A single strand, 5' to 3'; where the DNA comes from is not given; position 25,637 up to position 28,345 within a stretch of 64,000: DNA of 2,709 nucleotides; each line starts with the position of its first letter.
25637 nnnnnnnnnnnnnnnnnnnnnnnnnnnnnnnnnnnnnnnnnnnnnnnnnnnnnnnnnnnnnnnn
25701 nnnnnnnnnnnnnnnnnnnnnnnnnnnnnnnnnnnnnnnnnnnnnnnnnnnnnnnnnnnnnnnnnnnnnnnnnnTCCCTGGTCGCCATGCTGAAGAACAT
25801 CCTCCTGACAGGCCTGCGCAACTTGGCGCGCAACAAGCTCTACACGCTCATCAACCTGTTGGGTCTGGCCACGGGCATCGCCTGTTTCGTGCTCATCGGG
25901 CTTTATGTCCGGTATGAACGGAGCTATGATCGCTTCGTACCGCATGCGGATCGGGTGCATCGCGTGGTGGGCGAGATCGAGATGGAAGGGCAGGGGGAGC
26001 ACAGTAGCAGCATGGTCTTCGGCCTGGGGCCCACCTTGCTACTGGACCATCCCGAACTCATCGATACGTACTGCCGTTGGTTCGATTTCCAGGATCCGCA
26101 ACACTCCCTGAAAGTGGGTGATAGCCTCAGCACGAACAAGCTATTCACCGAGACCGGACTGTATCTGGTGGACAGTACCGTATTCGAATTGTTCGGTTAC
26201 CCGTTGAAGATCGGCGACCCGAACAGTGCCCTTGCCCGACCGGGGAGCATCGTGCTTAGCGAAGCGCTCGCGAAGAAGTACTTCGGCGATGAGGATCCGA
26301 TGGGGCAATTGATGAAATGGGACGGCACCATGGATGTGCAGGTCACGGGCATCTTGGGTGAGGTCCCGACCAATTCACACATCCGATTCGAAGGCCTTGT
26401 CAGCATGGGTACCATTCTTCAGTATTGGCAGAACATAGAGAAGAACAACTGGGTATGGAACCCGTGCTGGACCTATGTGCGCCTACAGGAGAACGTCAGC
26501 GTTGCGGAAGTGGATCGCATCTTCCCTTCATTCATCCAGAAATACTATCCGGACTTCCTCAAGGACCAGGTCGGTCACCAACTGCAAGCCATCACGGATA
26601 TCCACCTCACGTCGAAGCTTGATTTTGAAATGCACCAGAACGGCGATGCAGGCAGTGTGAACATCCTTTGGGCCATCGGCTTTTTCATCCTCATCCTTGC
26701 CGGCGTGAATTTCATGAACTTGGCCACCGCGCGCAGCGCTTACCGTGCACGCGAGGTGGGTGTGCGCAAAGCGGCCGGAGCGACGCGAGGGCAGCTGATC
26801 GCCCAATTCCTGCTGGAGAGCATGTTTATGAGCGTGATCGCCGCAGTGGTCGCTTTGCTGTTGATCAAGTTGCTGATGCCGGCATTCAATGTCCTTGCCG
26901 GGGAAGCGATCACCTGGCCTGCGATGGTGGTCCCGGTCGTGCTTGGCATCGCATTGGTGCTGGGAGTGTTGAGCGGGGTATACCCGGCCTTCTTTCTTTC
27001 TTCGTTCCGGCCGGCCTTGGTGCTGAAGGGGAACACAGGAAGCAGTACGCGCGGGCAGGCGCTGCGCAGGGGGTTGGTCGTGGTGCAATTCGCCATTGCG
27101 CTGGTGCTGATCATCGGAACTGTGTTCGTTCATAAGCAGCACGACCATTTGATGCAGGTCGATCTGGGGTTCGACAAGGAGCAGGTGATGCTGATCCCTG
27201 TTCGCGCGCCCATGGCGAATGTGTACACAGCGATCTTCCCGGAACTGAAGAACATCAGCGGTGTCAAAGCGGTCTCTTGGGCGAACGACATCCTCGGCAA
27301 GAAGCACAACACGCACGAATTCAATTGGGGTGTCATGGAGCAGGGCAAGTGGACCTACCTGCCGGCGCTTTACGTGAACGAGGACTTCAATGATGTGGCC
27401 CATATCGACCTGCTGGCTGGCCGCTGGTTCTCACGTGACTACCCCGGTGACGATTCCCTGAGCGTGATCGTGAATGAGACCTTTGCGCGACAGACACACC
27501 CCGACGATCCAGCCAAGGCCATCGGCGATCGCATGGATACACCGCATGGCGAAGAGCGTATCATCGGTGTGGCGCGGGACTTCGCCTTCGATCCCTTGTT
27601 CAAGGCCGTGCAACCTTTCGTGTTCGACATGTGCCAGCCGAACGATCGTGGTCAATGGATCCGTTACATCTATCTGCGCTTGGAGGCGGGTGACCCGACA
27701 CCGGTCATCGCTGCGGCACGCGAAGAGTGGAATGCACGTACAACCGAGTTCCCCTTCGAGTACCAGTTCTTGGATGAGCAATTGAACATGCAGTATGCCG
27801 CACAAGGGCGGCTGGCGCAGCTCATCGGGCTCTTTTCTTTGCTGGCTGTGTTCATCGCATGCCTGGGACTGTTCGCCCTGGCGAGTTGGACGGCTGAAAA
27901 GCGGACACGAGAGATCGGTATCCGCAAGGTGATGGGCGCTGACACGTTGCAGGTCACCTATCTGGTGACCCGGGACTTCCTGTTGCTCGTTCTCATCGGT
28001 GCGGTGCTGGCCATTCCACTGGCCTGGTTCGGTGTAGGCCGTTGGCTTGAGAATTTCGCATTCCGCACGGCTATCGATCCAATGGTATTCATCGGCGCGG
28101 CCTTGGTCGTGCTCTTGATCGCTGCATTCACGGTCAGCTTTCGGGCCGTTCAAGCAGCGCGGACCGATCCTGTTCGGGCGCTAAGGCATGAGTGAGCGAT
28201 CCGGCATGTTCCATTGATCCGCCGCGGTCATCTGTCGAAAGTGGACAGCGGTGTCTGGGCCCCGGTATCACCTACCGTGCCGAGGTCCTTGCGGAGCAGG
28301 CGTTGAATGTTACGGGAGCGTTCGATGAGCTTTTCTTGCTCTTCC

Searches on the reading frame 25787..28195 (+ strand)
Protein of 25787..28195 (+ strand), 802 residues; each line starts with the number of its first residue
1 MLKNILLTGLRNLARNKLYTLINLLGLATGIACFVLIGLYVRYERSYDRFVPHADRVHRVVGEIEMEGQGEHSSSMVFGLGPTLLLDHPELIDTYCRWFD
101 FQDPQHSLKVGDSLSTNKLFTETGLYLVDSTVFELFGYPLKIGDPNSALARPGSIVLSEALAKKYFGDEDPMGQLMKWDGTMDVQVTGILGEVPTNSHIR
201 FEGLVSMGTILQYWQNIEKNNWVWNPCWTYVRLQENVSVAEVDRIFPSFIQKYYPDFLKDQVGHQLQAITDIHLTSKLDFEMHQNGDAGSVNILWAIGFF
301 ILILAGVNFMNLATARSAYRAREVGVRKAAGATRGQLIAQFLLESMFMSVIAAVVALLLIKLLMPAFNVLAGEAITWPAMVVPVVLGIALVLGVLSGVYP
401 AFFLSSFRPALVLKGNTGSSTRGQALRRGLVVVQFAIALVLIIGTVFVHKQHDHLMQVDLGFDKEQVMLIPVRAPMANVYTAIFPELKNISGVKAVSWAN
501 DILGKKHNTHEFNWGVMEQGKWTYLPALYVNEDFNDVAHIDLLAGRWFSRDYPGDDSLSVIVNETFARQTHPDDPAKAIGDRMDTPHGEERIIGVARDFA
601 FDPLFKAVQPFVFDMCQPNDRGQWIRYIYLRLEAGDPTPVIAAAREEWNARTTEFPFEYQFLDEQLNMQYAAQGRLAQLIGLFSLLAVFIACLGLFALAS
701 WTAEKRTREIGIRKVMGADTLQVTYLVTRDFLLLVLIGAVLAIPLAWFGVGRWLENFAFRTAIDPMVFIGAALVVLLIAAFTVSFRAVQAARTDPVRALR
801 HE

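Call 15: search_protein_families(library=pfam, proteins=[window:25787-28195:+], max_evalue=0.001)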
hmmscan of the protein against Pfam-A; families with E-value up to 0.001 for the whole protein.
window:25787-28195:+ (802 aa): 2 families
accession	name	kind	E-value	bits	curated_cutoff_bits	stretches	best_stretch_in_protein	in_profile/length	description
PF02687.27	FtsX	-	1e-26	93.8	25.5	2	296-406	2-117/120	FtsX-like permease C-terminal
PF12704.14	MacB_PCD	-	8.9e-24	85.4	27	2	20-243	1-201/207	MacB-like periplasmic core domain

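Call 17: find_encoding_contigs(protein=window:25787-28195:+, flank=10000, max_places=6)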
Protein window:25787-28195:+ (802 aa): no gene with exactly this product is on record in the collection.

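Call 19: find_related_loci(query=window:25787-28195:+, collection=genome_contigs, flank=10000)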
Query window:25787-28195:+ (802 aa) in genome_contigs; peptide patterns used: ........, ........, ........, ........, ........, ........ (x = any residue, [..] = any of these).
72 stretches matched a pattern; 68 encode a relative of the query (tblastn E <= 1e-3); 60 distinct loci.
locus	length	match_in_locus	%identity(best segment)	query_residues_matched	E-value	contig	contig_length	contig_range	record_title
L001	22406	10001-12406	84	1-802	0e+0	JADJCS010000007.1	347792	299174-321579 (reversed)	MAG: Flavobacteriales bacterium isolate Aved_18-Q3-R54-62_BATAC.626 tig00009660-10-3478040, whole genome shotgun sequenc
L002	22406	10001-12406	84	1-802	0e+0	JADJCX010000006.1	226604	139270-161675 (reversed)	MAG: Flavobacteriales bacterium isolate Aved_18-Q3-R54-62_BATAC.823_sub tig00016023-10-2283050, whole genome shotgun seq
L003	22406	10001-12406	84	1-802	0e+0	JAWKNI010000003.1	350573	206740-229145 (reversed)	MAG: Flavobacteriales bacterium isolate AC3.41 AC3.41.fa-3, whole genome shotgun sequence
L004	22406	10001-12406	84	1-802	0e+0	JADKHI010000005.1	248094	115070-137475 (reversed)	MAG: Flavobacteriales bacterium isolate Skiv_18-Q3-R9-52_BAT3C.268 tig00287717-10-2479550, whole genome shotgun sequence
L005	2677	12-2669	83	1-802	0e+0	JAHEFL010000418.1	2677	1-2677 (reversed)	MAG: Flavobacteriales bacterium isolate Ww330 NODE_195591_length_2677_cov_2.193271, whole genome shotgun sequence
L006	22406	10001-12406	84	1-802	0e+0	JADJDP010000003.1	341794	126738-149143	MAG: Flavobacteriales bacterium isolate Aved_18-Q3-R54-62_MAXAC.228_sub tig00010832-10-3422290, whole genome shotgun seq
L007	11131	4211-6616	82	1-802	0e+0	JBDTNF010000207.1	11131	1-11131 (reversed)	MAG: Flavobacteriales bacterium isolate cluster3_bin.144 NODE_26096_length_11131_cov_6.533406, whole genome shotgun sequ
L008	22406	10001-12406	82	1-802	0e+0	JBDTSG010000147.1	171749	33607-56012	MAG: Flavobacteriales bacterium isolate cluster3_bin.265 NODE_89_length_171749_cov_7.814088, whole genome shotgun sequen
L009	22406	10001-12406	83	1-802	0e+0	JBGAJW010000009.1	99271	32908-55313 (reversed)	MAG: Flavobacteriales bacterium isolate MAG_AAO_H125.21 AAOH125-21_opera_contig_816, whole genome shotgun sequence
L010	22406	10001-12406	82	1-802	0e+0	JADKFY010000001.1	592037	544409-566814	MAG: Flavobacteriales bacterium isolate Ribe_18-Q3-R11-54_BAT3C.418 tig00001415-10-5914220, whole genome shotgun sequenc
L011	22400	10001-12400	81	1-802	0e+0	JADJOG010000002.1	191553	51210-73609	MAG: Flavobacteriales bacterium isolate Fred_18-Q3-R57-64_BAT3C.352 tig00012557-10-1938220, whole genome shotgun sequenc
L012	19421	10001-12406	81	1-802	0e+0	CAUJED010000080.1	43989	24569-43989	MAG: Bacteroidota bacterium isolate KLAP38 genome assembly, contig: KLAP38_275642, whole genome shotgun sequence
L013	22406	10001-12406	82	1-802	0e+0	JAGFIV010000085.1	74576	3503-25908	MAG: Flavobacteriales bacterium isolate mag.6 k127_2019043, whole genome shotgun sequence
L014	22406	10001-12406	81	1-802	0e+0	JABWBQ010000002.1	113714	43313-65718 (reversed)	MAG: Flavobacteriales bacterium isolate MAG_34 scaffold_116, whole genome shotgun sequence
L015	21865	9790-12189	80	1-802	0e+0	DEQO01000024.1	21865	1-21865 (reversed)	MAG TPA_asm: Flavobacteriales bacterium UBA3364 UBA3364_contig_171, whole genome shotgun sequence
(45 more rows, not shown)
